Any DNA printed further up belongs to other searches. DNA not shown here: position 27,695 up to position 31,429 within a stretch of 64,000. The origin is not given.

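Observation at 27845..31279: Giant 1145-aa prepilin-like protein combining lectin-like LamG domains and a novel ~58-aa repeat propeller: candidate pilus-tip adhesin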

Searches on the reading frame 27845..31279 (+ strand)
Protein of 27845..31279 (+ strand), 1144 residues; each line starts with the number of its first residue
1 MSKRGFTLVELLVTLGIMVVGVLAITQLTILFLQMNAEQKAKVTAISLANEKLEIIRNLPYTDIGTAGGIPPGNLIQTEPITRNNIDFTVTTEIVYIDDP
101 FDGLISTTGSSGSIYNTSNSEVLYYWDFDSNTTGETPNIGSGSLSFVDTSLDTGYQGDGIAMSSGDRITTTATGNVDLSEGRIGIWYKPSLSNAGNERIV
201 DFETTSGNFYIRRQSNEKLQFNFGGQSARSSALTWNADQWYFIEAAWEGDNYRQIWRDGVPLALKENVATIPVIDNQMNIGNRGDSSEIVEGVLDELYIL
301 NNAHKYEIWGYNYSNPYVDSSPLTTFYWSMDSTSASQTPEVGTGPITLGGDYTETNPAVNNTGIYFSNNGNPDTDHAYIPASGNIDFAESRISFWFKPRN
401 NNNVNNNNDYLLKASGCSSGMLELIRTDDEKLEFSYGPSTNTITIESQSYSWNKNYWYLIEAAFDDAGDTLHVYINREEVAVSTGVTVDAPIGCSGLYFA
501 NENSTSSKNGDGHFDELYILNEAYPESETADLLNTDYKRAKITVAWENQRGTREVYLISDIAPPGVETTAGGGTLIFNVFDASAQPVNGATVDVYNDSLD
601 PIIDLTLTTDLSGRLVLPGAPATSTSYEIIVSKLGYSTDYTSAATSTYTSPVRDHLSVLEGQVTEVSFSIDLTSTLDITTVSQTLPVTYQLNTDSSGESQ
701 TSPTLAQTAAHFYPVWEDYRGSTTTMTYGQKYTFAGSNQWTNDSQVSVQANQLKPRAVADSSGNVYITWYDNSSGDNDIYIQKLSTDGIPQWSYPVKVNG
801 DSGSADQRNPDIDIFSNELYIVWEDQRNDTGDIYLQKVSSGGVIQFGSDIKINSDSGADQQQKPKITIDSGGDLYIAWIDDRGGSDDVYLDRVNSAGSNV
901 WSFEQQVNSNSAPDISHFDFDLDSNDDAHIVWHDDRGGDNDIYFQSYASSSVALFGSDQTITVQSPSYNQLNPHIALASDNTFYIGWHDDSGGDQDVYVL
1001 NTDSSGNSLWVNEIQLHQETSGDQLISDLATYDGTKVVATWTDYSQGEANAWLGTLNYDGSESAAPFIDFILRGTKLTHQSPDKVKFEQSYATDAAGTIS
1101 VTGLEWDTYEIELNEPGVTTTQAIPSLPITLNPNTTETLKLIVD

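Call 3: search_protein_families(library=pfam, proteins=[window:27845-31279:+], max_evalue=0.01)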
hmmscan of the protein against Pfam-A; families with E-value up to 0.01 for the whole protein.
window:27845-31279:+ (1144 aa): 2 families
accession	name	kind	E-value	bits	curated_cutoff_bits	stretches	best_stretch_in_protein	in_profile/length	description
PF13620.12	CarboxypepD_reg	-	4.7e-07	30.5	32.3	1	579-643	6-66/82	Carboxypeptidase regulatory-like domain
PF07963.17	N_methyl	-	7e-05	22.7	21.2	1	2-25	3-26/27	Prokaryotic N-terminal methylation motif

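Call 5: search_protein_families(library=ncbifam, proteins=[window:27845-31279:+], max_evalue=0.1)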
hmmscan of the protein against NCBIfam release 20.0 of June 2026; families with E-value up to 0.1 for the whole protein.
window:27845-31279:+ (1144 aa): 7 families
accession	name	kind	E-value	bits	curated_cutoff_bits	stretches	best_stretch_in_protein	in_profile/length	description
TIGR02523.1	type_IV_pilV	equivalog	8.9e-06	26.2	52.2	1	4-60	2-58/139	type IV pilus modification protein PilV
TIGR04275.1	beta_prop_Msarc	repeat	0.00023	20.8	85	2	804-835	8-35/40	beta-propeller repeat protein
TIGR02532.1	IV_pilin_GFxxxE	domain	0.00027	20.6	16.3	1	3-25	1-23/24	prepilin-type N-terminal cleavage/methylation domain-containing protein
NF041002.1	pilin_ComGF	equivalog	0.0064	16.7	80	1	4-41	2-39/139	competence type IV pilus minor pilin ComGF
NF041013.1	T4P_ComGE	equivalog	0.01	15.9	49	1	3-54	3-54/83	competence type IV pilus minor pilin ComGE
NF040982.1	ComGD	equivalog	0.048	14.1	70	0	3-39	1-38/139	competence type IV pilus minor pilin ComGD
TIGR01707.1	gspI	equivalog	0.064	13.8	44.35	0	5-53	1-49/101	type II secretion system minor pseudopilin GspI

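Call 6: search_solved_structures(query=window:27845-31279:+, max_evalue=1, show_alignments=2)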
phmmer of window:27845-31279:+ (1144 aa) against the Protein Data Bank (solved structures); distinct sequences matched with E-value up to 1: 0.

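Call 8: find_homologous_proteins(query=window:27845-31279:+, max_evalue=0.001)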
Query window:27845-31279:+ (1144 aa): 22 proteins with E <= 0.001 among 8000 candidates.
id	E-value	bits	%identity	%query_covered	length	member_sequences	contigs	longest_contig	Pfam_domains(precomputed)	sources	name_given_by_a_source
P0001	0.0e+0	2588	100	100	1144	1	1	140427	PF13620.13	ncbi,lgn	ncbi:MAG: prepilin-type N-terminal cleavage/methylation domain-containing protein [Patescibacteria g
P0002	0.0e+0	1645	63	100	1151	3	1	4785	PF13620.13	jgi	-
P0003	0.0e+0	1550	58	100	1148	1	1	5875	PF07963.18,PF13385.14,PF13620.13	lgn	-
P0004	0.0e+0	1523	59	100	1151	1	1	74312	PF13620.13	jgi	-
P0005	0.0e+0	1239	49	100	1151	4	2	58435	PF13620.13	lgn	-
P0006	0.0e+0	1206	48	100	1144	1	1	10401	PF13620.13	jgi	-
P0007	0.0e+0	1177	47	100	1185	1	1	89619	PF13620.13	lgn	-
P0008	0.0e+0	1124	47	100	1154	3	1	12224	PF13620.13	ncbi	-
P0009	0.0e+0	1117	46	100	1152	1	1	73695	PF13385.14,PF13620.13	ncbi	-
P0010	0.0e+0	1080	46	100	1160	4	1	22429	PF13620.13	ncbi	-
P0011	1.1e-127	445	35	54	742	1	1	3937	PF07963.18,PF13620.13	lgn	-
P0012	2.6e-120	421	31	56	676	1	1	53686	PF13620.13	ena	-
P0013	1.1e-84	303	38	21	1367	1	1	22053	PF07963.18,PF13620.13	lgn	-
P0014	4.9e-48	182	43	13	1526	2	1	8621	PF13620.13,PF00041.28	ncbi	-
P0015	8.5e-42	161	40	13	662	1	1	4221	PF13715.13,PF07963.18,PF17802.8,PF13620.13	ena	-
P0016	3.5e-36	142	37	15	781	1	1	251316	PF13715.13,PF07963.18,PF13385.14,PF17802.8,PF13620.13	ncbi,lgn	-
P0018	5.3e-25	105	39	9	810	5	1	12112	PF13229.13,PF07602.18,PF13620.13,PF05048.20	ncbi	-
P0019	1.5e-17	81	24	27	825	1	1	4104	PF13860.13,PF13620.13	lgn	-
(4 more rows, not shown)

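Call 18: find_encoding_contigs(protein=P0001, flank=10000, max_places=3)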
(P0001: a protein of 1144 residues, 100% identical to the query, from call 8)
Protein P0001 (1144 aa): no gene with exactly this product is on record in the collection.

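Call 20: find_encoding_contigs(protein=P0007, flank=10000, max_places=2)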
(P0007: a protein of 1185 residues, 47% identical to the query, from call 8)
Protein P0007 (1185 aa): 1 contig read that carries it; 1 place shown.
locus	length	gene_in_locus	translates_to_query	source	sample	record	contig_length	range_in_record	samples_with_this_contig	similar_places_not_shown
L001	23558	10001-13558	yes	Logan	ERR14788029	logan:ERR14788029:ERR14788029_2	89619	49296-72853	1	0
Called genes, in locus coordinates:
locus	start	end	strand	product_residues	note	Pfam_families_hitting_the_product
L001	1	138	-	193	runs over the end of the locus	PF01025:GrpE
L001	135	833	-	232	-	PF01628:HrcA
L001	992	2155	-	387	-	PF01098:FTSW_RODA_SPOVE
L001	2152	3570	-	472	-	PF21799:MurD-like_N, PF08245:Mur_ligase_M, PF02875:Mur_ligase_C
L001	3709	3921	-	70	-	-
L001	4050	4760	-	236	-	-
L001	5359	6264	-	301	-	PF10555:MraY_sig1 (weak), PF00953:Glycos_transf_4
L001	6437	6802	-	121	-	-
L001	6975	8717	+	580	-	PF05157:MshEN, PF00437:T2SSE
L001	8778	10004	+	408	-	PF28597:T2SSF_N, PF00482:T2SSF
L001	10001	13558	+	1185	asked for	PF13620:CarboxypepD_reg (faint)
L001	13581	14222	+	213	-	PF07963:N_methyl (weak)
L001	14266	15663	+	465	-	-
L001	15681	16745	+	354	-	PF11104:PilM_2, PF06723:MreB_Mbl (faint), PF14450:FtsA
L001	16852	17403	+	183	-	-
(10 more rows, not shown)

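Call 21: find_encoding_contigs(protein=P0009, flank=10000, max_places=2)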
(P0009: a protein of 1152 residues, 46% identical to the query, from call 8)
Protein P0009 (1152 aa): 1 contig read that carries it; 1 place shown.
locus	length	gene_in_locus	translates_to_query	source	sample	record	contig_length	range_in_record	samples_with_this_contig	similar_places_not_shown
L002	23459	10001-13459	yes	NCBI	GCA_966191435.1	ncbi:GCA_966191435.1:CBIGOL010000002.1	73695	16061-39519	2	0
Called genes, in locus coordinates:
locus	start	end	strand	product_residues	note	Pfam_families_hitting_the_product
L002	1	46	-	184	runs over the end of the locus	PF00588:SpoU_methylase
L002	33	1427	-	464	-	PF01225:Mur_ligase, PF08245:Mur_ligase_M, PF02875:Mur_ligase_C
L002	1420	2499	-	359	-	PF03033:Glyco_transf_28, PF04101:Glyco_tran_28_C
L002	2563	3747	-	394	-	PF01098:FTSW_RODA_SPOVE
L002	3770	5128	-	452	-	PF21799:MurD-like_N, PF08245:Mur_ligase_M, PF02875:Mur_ligase_C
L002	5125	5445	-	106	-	-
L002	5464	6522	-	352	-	PF10555:MraY_sig1 (weak), PF00953:Glycos_transf_4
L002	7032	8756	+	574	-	PF05157:MshEN, PF00437:T2SSE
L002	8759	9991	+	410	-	PF28597:T2SSF_N (faint), PF00482:T2SSF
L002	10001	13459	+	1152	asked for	PF13385:Laminin_G_3, PF13620:CarboxypepD_reg (weak)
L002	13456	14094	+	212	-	-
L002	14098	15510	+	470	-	-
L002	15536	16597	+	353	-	PF11104:PilM_2, PF14450:FtsA, PF06723:MreB_Mbl (weak)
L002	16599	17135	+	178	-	-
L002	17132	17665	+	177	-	PF04350:PilO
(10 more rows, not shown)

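Call 34: predict_structure(alignment_id=A1)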
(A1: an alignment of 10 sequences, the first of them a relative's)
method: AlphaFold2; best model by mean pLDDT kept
length: 1144 residues; sequences in the alignment: 10
mean_pLDDT: 75.5   pTM: 0.43
mean pLDDT of the five models: 75.5, 74.3, 73.2, 72.0, 71.2
residues with pLDDT >= 90: 229; 70-90: 569; 50-70: 242; < 50: 104
segments of 3 or more residues with pLDDT < 50: 1-7, 66-73, 97-112, 305-315, 527-537, 562-572, 645-650, 1078-1084, 1116-1128
pLDDT, mean of each block of 10 residues (from residue 1): 40 55 61 68 70 63 47 64 77 55 33 57 80 79 86 78 85 77 89 83 85 84 86 74 83 72 70 84 77 88 51 44 78 81 84 71 71 78 87 82 60 89 87 89 84 69 88 76 81 89 80 86 56 44 77 68 39 69 76 72 71 69 65 79 53 63 71 71 67 67 89 90 85 85 85 93 93 82 93 90 83 94 84 91 92 83 94 94 86 92 86 85 93 81 90 86 69 92 89 76 85 68 85 88 76 80 67 63 59 77 68 51 38 56 51
secondary structure, 60 per line:
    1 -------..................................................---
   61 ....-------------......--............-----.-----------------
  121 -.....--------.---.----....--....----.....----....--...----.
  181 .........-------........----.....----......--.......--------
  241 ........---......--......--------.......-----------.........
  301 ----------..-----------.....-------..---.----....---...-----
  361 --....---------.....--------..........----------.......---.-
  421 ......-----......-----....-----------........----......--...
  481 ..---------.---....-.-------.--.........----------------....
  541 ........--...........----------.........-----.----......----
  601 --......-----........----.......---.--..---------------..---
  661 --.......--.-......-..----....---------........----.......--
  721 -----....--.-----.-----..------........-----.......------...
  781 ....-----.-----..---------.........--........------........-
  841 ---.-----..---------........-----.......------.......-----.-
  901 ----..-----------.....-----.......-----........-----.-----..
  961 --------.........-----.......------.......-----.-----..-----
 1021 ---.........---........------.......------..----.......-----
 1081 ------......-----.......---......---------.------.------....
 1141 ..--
elements in order (helices of 4 or more, strands of 3 or more residues): H8-57 H61-64 E78-83 E86-97 E122-126 E144-147 E150-153 E158-162 E167-170 E180-189 E197-204 E209-213 E218-223 E226-232 E241-248 E252-257 E260-265 E274-280 E292-300 E324-328 E346-349 E353-355 E363-366 E376-380 E389-398 E409-415 E421-426 E432-437 E443-446 E458-465 E470-475 E478-482 E496-499 E512-520 E537-548 E551-561 E572-580 E591-596 E603-608 E614-621 E626-632 E663-669 E674-679 E687-690 E700-707 E712-718 E726-729 E752-759 E765-771 E778-784 E807-815 E818-825 E832-839 E861-868 E874-880 E887-893 E918-922 E928-934 E940-947 E969-977 E983-989 E996-1002 E1024-1032 E1036-1043 E1050-1056 E1069-1075 E1087-1092 E1098-1104 E1108-1113 E1137-1142
